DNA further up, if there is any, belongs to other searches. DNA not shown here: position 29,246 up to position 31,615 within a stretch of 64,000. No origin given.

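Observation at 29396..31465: ECF sigma factor, membrane segments, surface-type domain and PEP-CTERM tail in a single 689-aa polypeptide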

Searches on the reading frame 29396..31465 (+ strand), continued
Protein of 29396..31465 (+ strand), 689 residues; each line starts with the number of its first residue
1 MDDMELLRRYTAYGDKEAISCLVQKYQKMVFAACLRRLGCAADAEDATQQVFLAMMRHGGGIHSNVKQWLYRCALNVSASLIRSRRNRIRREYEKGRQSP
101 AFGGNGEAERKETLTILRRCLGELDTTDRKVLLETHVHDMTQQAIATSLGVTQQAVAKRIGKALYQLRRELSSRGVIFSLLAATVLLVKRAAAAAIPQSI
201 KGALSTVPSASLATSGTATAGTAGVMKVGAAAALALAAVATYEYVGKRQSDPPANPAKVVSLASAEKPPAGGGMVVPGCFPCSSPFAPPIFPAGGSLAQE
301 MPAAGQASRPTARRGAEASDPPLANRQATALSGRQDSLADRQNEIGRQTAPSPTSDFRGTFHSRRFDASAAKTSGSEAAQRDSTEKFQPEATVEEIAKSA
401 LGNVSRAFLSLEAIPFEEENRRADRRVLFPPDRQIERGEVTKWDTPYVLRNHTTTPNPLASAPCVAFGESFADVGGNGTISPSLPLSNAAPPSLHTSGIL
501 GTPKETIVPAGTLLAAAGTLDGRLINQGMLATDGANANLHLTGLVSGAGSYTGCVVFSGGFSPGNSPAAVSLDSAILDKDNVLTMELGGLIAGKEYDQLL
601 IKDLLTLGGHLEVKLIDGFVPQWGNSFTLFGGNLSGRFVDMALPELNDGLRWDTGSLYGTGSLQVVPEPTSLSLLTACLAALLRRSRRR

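Call 59: fold_search(model_id=the predicted structure, library=pdb)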
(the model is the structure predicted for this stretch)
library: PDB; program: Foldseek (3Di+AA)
matches with E <= 10: 426; with E <= 0.001: 38
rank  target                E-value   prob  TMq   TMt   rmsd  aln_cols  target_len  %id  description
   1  9m9e_F                2.1e-08  1.00  0.11  0.40  14.9       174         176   26  Structural Basis of Pausing During Transcription Initiation in Mycobacterium tuberculosis (released 2026-01-14)
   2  8z6g_B                5.0e-08  1.00  0.11  0.43  16.1       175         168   25  the AlgU-MucAcyto complex structure in Pseudomonas aeruginosa (released 2024-05-08)
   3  6in7_B                5.6e-08  1.00  0.11  0.44  16.0       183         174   23  Crystal structure of AlgU in complex with MucA(cyto) (released 2019-07-24)
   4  5wuq_A                7.0e-08  1.00  0.12  0.51  15.3       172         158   20  Crystal structure of SigW in complex with its anti-sigma RsiW, a zinc binding form (released 2017-03-29)
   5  5wuq_B                1.6e-07  1.00  0.11  0.47  15.6       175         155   22  Crystal structure of SigW in complex with its anti-sigma RsiW, a zinc binding form (released 2017-03-29)
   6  5wur_A                2.5e-07  1.00  0.12  0.49  15.5       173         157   21  Crystal structure of SigW in complex with its anti-sigma RsiW, an oxdized form (released 2017-03-29)
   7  4nqw_A                4.6e-07  1.00  0.12  0.52  14.4       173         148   20  Structure of Mycobacterium tuberculosis extracytoplasmic function sigma factor SigK in complex with the cytosolic doma (released 2014-01-22)
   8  8z6g_D                4.6e-07  1.00  0.12  0.46  15.7       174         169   25  the AlgU-MucAcyto complex structure in Pseudomonas aeruginosa (released 2024-05-08)
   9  6dv9_F                5.5e-07  1.00  0.11  0.40  20.3       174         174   24  Crystal structure of Mycobacterium tuberculosis transcription initiation complex(ECF sigma factor L) containing 5nt RN (released 2019-02-20)
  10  1or7_B                9.7e-07  1.00  0.11  0.47  14.3       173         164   21  Crystal Structure of Escherichia coli sigmaE with the Cytoplasmic Domain of its Anti-sigma RseA (released 2003-04-15)
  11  6jbq_F                1.2e-06  1.00  0.12  0.43  19.6       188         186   20  CryoEM structure of Escherichia coli sigmaE transcription initiation complex containing 5nt of RNA (released 2019-05-29)
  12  1or7_A                1.7e-06  1.00  0.11  0.42  16.1       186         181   21  Crystal Structure of Escherichia coli sigmaE with the Cytoplasmic Domain of its Anti-sigma RseA (released 2003-04-15)
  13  6kon_F                1.8e-06  1.00  0.11  0.35  19.3       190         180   22  Mycobacterium tuberculosis initial transcription complex comprising sigma H and 5'-OH RNA of 5 nt (released 2020-03-11)
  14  4cxf_A                2.3e-06  1.00  0.11  0.46  15.8       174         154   26  Structure of CnrH in complex with the cytosolic domain of CnrY (released 2014-04-30)
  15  9m98_F                3.2e-06  1.00  0.11  0.42  19.9       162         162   26  Structural Basis of Pausing During Transcription Initiation in Mycobacterium tuberculosis (released 2026-01-14)
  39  8e7f                  1.3e-03  1.00  0.17  0.19   5.6       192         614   20  Crystal structure of the autotransporter Ssp from Serratia marcescens. (released 2023-03-08)
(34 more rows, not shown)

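Call 61: find_encoding_contigs(protein=P0100, flank=8000, max_places=2)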
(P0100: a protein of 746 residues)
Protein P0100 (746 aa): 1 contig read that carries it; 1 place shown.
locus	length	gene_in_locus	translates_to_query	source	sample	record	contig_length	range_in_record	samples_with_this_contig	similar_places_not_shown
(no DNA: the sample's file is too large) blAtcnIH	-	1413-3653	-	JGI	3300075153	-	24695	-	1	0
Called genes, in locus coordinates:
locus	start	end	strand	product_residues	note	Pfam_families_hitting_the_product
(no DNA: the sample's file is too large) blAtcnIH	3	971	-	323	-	?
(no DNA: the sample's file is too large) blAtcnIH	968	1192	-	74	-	-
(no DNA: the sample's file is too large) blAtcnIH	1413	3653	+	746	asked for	PF04542:Sigma70_r2, PF08281:Sigma70_r4_2 (weak), PF04545:Sigma70_r4 (weak)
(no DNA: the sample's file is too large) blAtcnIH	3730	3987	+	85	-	PF19570:DUF6088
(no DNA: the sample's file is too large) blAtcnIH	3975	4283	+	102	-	PF19570:DUF6088 (weak)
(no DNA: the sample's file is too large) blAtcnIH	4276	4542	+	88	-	-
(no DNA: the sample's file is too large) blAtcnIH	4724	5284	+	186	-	-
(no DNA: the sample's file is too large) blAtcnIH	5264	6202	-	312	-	PF12852:Cupin_6, PF00165:HTH_AraC (faint), PF12833:HTH_18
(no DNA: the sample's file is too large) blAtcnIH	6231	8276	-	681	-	PF04151:PPC, PF00648:Peptidase_C2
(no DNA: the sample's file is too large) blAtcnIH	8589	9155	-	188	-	-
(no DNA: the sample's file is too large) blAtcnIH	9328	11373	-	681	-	PF04542:Sigma70_r2, PF04545:Sigma70_r4, PF08281:Sigma70_r4_2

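Call 62: find_encoding_contigs(protein=P0128, flank=8000, max_places=2)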
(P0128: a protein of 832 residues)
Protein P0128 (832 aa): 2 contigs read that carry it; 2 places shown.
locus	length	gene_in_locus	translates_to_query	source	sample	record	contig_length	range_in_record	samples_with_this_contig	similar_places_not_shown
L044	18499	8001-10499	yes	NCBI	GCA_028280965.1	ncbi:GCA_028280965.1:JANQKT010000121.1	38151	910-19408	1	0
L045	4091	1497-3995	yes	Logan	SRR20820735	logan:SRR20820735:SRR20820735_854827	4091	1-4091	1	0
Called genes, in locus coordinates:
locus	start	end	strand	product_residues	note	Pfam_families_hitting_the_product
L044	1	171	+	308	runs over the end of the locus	PF00005:ABC_tran, PF13304:AAA_21 (faint)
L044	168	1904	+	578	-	-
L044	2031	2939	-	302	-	PF01040:UbiA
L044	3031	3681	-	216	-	PF02441:Flavoprotein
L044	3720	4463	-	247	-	-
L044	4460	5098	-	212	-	-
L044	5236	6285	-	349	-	-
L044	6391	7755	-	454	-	PF00696:AA_kinase, PF13840:ACT_7 (faint), PF22468:ACT_9, PF01842:ACT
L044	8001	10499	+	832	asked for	PF04542:Sigma70_r2, PF08281:Sigma70_r4_2 (weak), PF00126:HTH_1 (faint), PF00089:Trypsin, PF13365:Trypsin_2 (weak)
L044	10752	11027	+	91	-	PF02416:TatA_B_E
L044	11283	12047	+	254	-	PF07963:N_methyl (weak)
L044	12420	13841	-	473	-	PF00206:Lyase_1, PF10415:FumaraseC_C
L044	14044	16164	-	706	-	PF02601:Exonuc_VII_L (faint), PF01442:Apolipoprotein (weak)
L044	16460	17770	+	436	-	PF00999:Na_H_Exchanger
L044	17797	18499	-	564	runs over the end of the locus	PF04264:YceI, PF03781:FGE-sulfatase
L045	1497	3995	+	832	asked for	PF04542:Sigma70_r2, PF08281:Sigma70_r4_2 (weak), PF00126:HTH_1 (faint), PF00089:Trypsin, PF13365:Trypsin_2 (weak)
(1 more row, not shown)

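Call 63: find_encoding_contigs(protein=P0114, flank=8000, max_places=2)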
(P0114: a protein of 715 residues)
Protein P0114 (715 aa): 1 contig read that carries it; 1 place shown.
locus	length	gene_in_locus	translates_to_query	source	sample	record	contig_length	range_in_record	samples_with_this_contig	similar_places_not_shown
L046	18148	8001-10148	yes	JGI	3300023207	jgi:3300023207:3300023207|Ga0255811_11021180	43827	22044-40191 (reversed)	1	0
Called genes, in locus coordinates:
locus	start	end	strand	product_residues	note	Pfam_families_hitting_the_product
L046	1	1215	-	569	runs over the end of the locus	PF01011:PQQ (faint), PF13360:PQQ_2, PF13570:Beta-prop_ACSF4, PF13360:PQQ_2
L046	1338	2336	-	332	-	PF01116:F_bP_aldolase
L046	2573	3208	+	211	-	PF07826:IMP_cyclohyd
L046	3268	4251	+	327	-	PF01408:GFO_IDH_MocA, PF22725:GFO_IDH_MocA_C3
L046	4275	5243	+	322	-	PF00248:Aldo_ket_red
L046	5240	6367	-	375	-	PF04055:Radical_SAM, PF13186:SPASM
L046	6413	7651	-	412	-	-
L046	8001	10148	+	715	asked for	PF04542:Sigma70_r2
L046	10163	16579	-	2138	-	PF05860:TPS, PF13405:EF-hand_6 (faint), PF13499:EF-hand_7 (weak)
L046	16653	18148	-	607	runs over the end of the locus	PF03865:ShlB, PF01103:Omp85 (weak)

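Call 65: search_protein_families(library=pfam, alignment_id=A7, max_evalue=0.001)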
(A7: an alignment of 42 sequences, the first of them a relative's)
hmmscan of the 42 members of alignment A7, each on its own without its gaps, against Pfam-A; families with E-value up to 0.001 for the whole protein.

A. member 1, P0001 (689 aa): 3 families
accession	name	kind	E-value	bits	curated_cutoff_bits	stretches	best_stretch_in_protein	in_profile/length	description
PF04542.20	Sigma70_r2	-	1.3e-10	41.3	24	1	22-87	1-70/71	Sigma-70 region 2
PF08281.18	Sigma70_r4_2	-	8.2e-09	35.4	25.7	1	116-167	3-54/54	Sigma-70, region 4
PF04545.22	Sigma70_r4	-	2e-07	30.9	24.1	1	120-168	1-49/50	Sigma-70, region 4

B. families by the number of members that match (of 42 scanned): 17 families
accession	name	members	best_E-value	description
PF04542.20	Sigma70_r2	42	1.4e-15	Sigma-70 region 2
PF08281.18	Sigma70_r4_2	40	2.1e-11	Sigma-70, region 4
PF04545.22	Sigma70_r4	28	2.2e-12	Sigma-70, region 4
PF16509.11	KORA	7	7.7e-07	TrfB plasmid transcriptional repressor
PF00089.32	Trypsin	6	2.2e-14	Trypsin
PF13365.12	Trypsin_2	6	6.9e-10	Trypsin-like peptidase domain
PF07589.16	PEP-CTERM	6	3.4e-06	PEP-CTERM motif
PF07638.17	Sigma70_ECF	3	6.6e-05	ECF sigma factor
PF06530.18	Phage_antitermQ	2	3.8e-06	Phage antitermination protein Q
PF00126.33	HTH_1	2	1.2e-05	Bacterial regulatory helix-turn-helix protein, lysR family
PF12802.13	MarR_2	2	5.9e-05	MarR family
PF13412.12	HTH_24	2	0.00034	Winged helix-turn-helix DNA-binding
PF13936.12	HTH_38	1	3.5e-05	Helix-turn-helix domain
PF13556.12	HTH_30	1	7.9e-05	PucR C-terminal helix-turn-helix domain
PF01381.28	HTH_3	1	0.00036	Helix-turn-helix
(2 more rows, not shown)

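Call 80: find_encoding_contigs(protein=P0097, flank=6000, max_places=2)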
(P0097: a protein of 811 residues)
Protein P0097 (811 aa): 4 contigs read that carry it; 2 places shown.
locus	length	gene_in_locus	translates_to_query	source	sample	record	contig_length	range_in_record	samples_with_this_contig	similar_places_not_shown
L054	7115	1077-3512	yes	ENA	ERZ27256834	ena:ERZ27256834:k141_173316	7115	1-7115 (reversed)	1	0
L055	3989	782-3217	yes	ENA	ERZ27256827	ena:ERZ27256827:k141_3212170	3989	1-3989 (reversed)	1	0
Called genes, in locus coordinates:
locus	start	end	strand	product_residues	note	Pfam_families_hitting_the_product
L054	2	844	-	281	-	?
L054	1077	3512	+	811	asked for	PF04542:Sigma70_r2, PF08281:Sigma70_r4_2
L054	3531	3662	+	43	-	-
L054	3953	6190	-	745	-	-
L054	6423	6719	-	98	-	-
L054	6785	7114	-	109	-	?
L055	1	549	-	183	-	?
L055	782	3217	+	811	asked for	PF04542:Sigma70_r2, PF08281:Sigma70_r4_2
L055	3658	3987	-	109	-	?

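Call 81: find_encoding_contigs(protein=P0098, flank=6000, max_places=2)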
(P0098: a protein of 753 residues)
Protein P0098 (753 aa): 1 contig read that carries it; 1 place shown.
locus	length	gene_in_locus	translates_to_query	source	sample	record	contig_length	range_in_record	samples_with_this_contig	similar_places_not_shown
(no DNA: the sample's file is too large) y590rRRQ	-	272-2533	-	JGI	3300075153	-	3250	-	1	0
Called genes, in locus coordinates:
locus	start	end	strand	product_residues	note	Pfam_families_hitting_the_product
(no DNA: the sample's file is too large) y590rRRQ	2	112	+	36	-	?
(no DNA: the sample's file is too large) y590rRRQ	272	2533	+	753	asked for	PF04542:Sigma70_r2, PF04545:Sigma70_r4 (weak), PF08281:Sigma70_r4_2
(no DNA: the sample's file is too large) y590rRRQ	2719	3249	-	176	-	?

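Call 82: find_encoding_contigs(protein=P0101, flank=6000, max_places=2)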
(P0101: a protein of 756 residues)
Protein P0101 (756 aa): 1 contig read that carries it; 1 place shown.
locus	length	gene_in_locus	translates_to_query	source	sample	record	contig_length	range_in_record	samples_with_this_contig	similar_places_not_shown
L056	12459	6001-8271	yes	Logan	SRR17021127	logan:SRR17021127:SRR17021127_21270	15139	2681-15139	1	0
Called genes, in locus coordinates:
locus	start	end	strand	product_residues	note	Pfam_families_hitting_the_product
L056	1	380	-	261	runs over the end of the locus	PF09339:HTH_IclR, PF01614:IclR_C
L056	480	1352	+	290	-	-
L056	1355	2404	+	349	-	-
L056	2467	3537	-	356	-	PF00144:Beta-lactamase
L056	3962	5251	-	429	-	-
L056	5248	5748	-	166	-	-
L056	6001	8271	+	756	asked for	PF04542:Sigma70_r2, PF04545:Sigma70_r4, PF08281:Sigma70_r4_2 (weak)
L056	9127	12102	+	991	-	PF13424:TPR_12 (faint), PF00515:TPR_1 (faint), PF07719:TPR_2 (faint), PF13174:TPR_6 (faint), PF13428:TPR_14 (faint), PF13432:TPR_16 (faint), PF13525:YfiO (faint)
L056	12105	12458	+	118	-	?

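Call 86: list_cluster_members(proteins=[P0004, P0007, P0008, P0128, P0104, P0114, P0118, P0150, P0159, P0113])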
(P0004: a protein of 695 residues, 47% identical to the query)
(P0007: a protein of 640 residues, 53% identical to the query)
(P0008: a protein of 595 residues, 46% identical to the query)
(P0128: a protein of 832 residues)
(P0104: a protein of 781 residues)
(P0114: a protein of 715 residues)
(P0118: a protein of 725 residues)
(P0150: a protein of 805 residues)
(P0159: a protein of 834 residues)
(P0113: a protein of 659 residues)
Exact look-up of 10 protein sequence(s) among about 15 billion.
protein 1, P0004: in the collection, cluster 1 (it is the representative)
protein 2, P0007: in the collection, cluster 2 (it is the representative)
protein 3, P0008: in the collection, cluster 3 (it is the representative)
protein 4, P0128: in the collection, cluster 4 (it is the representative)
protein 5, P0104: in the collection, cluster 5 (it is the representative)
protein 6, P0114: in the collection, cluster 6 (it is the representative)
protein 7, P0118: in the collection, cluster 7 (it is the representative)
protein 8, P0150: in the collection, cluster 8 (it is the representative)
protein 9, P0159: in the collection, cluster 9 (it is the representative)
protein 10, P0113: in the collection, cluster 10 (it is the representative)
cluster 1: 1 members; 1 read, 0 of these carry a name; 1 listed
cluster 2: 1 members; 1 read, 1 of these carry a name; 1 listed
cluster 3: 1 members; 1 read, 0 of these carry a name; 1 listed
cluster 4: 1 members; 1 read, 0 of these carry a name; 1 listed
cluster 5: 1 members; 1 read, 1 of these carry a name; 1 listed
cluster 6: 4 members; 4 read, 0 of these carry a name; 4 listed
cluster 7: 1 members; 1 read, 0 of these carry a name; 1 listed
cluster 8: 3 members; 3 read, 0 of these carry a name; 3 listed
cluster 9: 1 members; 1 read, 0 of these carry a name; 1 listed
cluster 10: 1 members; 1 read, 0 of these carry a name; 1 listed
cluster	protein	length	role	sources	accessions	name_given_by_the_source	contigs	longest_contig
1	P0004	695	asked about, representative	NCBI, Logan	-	-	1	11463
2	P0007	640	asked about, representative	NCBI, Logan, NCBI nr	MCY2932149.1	MAG: sigma-70 family RNA polymerase sigma factor [Planctomycetota bacterium] | sigma-70 family RNA polymerase sigma factor [Planctomycetota bacterium]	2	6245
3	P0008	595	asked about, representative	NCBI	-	-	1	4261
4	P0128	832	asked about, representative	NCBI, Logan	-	-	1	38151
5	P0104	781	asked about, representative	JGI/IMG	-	RNA polymerase sigma factor (sigma-70 family)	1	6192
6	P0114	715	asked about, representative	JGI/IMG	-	-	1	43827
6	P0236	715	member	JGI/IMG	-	-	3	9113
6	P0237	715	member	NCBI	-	-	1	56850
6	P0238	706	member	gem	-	-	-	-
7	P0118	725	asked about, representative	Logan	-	-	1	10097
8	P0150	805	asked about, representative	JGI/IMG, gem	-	-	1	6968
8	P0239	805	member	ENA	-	-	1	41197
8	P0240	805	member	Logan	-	-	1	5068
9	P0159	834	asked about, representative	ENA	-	-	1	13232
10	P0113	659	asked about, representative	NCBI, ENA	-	-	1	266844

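Call 88: find_encoding_contigs(protein=P0113, flank=10000, max_places=1)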
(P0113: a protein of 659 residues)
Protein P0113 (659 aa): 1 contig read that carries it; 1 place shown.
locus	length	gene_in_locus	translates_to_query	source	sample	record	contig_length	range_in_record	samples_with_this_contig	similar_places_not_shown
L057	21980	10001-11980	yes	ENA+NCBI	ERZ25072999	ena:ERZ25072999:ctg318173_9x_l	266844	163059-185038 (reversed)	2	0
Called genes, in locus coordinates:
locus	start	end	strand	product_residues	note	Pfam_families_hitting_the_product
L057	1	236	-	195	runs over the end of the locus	-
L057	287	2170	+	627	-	-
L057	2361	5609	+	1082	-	PF00092:VWA, PF13519:VWA_2, PF13768:VWA_3, PF07090:GATase1_like (weak)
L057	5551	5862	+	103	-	-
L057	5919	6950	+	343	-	PF00493:MCM (faint), PF20030:bpMoxR, PF00004:AAA (weak), PF07726:AAA_3, PF07728:AAA_5, PF17863:AAA_lid_2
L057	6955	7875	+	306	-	PF01882:DUF58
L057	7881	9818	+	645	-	PF07584:BatA, PF00092:VWA (weak), PF13519:VWA_2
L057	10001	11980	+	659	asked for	PF04542:Sigma70_r2, PF04545:Sigma70_r4 (weak), PF08281:Sigma70_r4_2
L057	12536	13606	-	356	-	PF00089:Trypsin, PF13365:Trypsin_2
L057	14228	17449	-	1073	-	PF11924:IAT_beta, PF13229:Beta_helix (faint)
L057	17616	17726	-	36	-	-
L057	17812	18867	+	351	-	PF00586:AIRS, PF02769:AIRS_C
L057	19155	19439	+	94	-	-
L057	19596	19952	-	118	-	PF00072:Response_reg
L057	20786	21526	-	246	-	-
